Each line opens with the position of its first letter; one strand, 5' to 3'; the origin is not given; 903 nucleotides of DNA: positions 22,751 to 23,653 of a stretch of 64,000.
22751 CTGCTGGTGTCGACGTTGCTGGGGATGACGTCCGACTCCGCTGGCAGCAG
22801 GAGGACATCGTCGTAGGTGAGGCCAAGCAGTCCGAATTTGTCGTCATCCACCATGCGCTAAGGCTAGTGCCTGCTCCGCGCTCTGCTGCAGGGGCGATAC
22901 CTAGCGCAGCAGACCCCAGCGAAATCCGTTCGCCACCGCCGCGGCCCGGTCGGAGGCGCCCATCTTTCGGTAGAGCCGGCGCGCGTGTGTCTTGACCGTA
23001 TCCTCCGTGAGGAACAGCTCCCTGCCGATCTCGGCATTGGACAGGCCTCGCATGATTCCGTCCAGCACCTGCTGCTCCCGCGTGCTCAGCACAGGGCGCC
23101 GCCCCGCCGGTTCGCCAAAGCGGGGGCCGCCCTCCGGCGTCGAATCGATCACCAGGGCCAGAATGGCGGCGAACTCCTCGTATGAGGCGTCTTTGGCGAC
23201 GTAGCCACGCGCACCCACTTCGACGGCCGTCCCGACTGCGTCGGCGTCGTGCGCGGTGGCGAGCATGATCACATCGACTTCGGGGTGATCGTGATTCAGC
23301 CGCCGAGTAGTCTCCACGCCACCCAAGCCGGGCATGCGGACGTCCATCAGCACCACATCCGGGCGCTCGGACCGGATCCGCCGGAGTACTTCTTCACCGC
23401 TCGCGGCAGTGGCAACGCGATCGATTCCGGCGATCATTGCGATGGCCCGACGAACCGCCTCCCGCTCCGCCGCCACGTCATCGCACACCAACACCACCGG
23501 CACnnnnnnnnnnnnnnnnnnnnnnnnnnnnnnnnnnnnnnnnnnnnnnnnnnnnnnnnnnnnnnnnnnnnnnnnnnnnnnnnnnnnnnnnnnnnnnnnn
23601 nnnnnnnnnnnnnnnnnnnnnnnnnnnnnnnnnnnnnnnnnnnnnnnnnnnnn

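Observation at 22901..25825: CarH/LitR-type B12 light-sensor regulator in a tight three-gene unit with an unknown helical-repeat protein and a BldM-like orphan response regulator, divergent from whiD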

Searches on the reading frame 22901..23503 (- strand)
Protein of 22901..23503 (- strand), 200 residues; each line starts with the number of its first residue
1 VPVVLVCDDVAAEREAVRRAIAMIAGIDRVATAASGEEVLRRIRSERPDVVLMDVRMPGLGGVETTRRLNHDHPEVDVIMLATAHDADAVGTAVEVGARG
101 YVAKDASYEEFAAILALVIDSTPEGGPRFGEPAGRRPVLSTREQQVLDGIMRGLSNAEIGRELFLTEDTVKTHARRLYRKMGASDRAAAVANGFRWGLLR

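Call 3: search_protein_families(library=pfam, proteins=[window:22901-23503:-], max_evalue=1)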
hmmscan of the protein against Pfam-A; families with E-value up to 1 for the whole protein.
window:22901-23503:- (200 aa): 9 families
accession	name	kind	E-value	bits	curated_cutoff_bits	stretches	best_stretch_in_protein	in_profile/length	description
PF00072.30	Response_reg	-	1e-24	87.3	30.2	1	4-114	1-109/111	Response regulator receiver domain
PF00196.25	GerE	-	9.4e-18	64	23.5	1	138-190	2-54/57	Bacterial regulatory proteins, luxR family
PF08281.18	Sigma70_r4_2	-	0.0031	17.6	25.7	1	140-181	12-54/54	Sigma-70, region 4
PF02310.24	B12-binding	-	0.024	14.9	32.1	1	34-68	38-73/121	B12 binding domain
PF13404.12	HTH_AsnC-type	-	0.043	14.1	27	1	154-177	18-41/42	AsnC-type helix-turn-helix domain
PF24857.1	THR4_C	-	0.049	14.2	27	1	62-114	4-61/85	Threonine synthase, C-terminal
PF04545.22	Sigma70_r4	-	0.054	13.5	24.1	1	138-176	4-43/50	Sigma-70, region 4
PF13412.12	HTH_24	-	0.11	12.6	21.9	1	153-177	17-41/48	Winged helix-turn-helix DNA-binding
PF21695.3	GlnR_1st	-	0.25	11.7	27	1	40-112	34-104/111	Transcription regulator GlnR, N-terminal domain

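Call 4: search_protein_families(library=ncbifam, proteins=[window:22901-23503:-], max_evalue=1)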
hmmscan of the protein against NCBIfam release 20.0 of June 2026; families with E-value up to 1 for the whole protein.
window:22901-23503:- (200 aa): 117 families (the best 25 are shown)
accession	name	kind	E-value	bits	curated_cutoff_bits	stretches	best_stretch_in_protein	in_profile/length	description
NF047785.1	respo_reg_MadR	equivalog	3.2e-30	105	300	1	4-198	3-208/209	MadR family response regulator transcription factor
NF052445.1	RespRegMctR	equivalog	1.1e-29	103.4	300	1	4-188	4-194/205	two-component system response regulator MctR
NF007935.0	PRK10651.1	equivalog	1.2e-28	99.8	250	2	4-113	9-118/216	two-component system response regulator NarL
NF007018.1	PRK09483.1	equivalog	2.2e-26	92.9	280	2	3-115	3-115/217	UvrY/SirA/GacA family response regulator transcription factor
NF007708.0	PRK10403.1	equivalog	3.7e-23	82.1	343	1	4-190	9-205/215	nitrate/nitrite response regulator protein NarP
NF011896.0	PRK15369.1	equivalog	6.4e-23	81.5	242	1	4-187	6-198/211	two component system response regulator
NF006900.1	PRK09390.1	equivalog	1.2e-20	73.9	255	1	3-188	6-192/203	response regulator FixJ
NF041830.1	RR_TF_ErdR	exception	2.9e-17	63.1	390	1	4-189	4-201/213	response regulator transcription factor ErdR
NF001965.0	PRK00742.1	subfamily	1.3e-16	60.8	293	1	4-106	6-109/357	chemotaxis-specific protein-glutamate methyltransferase CheB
NF007685.0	PRK10360.1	equivalog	1.1e-15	57.9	258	1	4-186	4-185/196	response regulator transcription factor UhpA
NF009206.0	PRK12555.1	subfamily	1.8e-15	56.8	342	1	4-105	3-105/340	chemotaxis-specific protein-glutamate methyltransferase CheB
NF008176.1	PRK10923.1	equivalog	3.6e-15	55.5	620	1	3-117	5-117/469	nitrogen regulation protein NR(I)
NF007419.0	PRK09958.1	equivalog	4.7e-15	55.7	251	1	5-183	4-188/204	acid-sensing system DNA-binding response regulator EvgA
TIGR01818.1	ntrC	equivalog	1.3e-14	53.9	558.6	1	4-118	1-113/463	nitrogen regulation protein NR(I)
NF011874.0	PRK15347.1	equivalog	2e-14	52.7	852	1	4-119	693-810/921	two component system sensor kinase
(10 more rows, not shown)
